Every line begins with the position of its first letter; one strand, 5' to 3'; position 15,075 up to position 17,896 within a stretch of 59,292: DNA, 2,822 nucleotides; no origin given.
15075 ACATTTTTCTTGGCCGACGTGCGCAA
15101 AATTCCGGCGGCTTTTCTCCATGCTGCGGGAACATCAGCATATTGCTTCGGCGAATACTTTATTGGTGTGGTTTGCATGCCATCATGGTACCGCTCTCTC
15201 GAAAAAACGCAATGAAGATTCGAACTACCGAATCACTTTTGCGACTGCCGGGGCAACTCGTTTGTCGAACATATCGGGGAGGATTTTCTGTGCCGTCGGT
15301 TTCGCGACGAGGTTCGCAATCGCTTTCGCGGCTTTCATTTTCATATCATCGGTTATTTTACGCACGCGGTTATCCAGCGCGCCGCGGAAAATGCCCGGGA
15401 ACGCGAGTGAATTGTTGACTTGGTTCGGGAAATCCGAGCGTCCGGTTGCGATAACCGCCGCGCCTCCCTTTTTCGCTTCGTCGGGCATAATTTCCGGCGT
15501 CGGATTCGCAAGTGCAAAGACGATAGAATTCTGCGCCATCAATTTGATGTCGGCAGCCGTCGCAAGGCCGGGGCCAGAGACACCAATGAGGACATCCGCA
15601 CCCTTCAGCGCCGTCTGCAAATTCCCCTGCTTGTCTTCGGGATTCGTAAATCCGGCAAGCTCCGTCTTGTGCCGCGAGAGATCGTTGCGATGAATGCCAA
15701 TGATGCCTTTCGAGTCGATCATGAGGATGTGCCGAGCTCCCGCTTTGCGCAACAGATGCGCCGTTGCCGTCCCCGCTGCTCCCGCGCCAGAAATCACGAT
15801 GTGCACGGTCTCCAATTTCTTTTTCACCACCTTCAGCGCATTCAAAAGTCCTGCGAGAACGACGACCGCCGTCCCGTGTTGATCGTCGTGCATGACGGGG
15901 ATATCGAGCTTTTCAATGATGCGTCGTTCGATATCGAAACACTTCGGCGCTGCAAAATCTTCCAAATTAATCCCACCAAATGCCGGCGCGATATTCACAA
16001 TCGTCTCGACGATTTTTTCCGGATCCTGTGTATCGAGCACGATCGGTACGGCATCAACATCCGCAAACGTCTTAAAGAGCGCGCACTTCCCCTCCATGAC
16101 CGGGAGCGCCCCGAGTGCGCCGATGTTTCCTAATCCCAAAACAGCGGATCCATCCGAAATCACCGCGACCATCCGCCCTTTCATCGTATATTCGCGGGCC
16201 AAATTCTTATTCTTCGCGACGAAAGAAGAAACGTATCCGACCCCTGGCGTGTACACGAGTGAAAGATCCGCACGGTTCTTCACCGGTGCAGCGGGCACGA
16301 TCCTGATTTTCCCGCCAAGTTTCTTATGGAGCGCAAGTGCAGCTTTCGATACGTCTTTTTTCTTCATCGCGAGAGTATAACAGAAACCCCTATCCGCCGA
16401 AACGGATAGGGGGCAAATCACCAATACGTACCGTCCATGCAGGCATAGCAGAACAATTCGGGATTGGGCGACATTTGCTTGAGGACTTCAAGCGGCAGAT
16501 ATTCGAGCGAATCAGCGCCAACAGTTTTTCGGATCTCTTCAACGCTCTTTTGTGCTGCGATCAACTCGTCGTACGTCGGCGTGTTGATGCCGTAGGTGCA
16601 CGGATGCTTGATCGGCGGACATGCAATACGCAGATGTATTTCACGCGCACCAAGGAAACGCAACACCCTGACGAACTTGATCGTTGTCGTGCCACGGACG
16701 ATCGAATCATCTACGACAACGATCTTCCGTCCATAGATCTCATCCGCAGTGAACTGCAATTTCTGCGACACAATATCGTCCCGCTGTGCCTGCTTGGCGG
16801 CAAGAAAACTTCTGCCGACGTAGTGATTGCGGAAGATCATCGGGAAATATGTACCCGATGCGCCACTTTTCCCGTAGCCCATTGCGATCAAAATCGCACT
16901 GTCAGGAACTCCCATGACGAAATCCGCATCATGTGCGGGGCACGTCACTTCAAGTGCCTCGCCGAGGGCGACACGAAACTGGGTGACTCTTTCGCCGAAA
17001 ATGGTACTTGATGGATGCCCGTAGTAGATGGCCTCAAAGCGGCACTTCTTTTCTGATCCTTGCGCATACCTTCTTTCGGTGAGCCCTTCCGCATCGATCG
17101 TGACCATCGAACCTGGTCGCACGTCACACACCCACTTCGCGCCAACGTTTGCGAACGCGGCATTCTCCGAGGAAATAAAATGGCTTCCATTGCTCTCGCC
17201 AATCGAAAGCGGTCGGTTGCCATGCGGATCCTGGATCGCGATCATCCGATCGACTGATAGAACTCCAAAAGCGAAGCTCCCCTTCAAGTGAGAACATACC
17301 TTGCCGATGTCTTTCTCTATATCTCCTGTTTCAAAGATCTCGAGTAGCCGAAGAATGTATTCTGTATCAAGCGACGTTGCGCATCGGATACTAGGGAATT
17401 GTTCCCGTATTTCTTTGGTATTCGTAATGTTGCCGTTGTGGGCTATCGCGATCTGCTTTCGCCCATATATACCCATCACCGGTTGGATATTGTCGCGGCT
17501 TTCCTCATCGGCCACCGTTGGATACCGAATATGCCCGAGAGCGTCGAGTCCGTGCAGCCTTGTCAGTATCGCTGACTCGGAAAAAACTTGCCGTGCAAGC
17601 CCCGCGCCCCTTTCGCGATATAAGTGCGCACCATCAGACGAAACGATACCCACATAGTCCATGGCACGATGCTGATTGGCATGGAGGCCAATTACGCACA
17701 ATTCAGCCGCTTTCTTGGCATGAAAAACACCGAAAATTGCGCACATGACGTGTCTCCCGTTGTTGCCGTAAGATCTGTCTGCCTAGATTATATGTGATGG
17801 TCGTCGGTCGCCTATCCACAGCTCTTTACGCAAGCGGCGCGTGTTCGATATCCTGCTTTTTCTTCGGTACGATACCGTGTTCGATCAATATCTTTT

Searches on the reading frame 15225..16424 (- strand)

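Call 46: search_protein_families(library=pfam, proteins=[window:15225-16424:-], max_evalue=0.0001)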
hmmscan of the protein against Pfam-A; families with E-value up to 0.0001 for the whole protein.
window:15225-16424:- (399 aa): 4 families
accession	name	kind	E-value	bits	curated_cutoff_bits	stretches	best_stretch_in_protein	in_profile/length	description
PF00390.24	malic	-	1.7e-27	96.8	23.1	1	39-168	3-180/182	Malic enzyme, N-terminal domain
PF03949.21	Malic_M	-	7e-27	94.8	23.5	1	184-387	3-241/258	Malic enzyme, NAD binding domain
PF00899.27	ThiF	-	1.8e-05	24.4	28.1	1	201-238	15-52/238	ThiF family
PF00208.27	ELFV_dehydrog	-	2e-05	24.9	23.4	1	183-275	8-104/241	Glutamate/Leucine/Phenylalanine/Valine dehydrogenase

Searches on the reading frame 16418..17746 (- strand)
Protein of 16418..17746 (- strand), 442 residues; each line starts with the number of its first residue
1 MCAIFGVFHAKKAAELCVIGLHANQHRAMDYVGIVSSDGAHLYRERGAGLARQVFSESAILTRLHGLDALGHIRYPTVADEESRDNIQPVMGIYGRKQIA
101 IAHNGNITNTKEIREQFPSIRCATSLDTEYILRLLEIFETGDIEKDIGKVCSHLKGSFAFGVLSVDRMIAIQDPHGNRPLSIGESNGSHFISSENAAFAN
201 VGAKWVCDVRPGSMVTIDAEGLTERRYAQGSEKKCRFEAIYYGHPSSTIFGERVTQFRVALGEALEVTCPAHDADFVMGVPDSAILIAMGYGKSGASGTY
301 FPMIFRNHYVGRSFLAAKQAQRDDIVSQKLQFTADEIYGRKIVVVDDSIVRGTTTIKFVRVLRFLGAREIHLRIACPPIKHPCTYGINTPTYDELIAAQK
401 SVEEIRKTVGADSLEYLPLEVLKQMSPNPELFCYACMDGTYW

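Call 46: search_protein_families(library=pfam, proteins=[window:16418-17746:-], max_evalue=0.0001)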
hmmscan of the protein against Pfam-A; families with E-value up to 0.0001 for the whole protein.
window:16418-17746:- (442 aa): 2 families
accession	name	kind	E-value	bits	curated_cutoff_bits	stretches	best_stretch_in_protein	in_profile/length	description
PF13537.11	GATase_7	-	5.5e-16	59.1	25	1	83-198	9-121/123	Glutamine amidotransferase domain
PF13522.11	GATase_6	-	2.4e-15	57.1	27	1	69-193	13-129/130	Glutamine amidotransferase domain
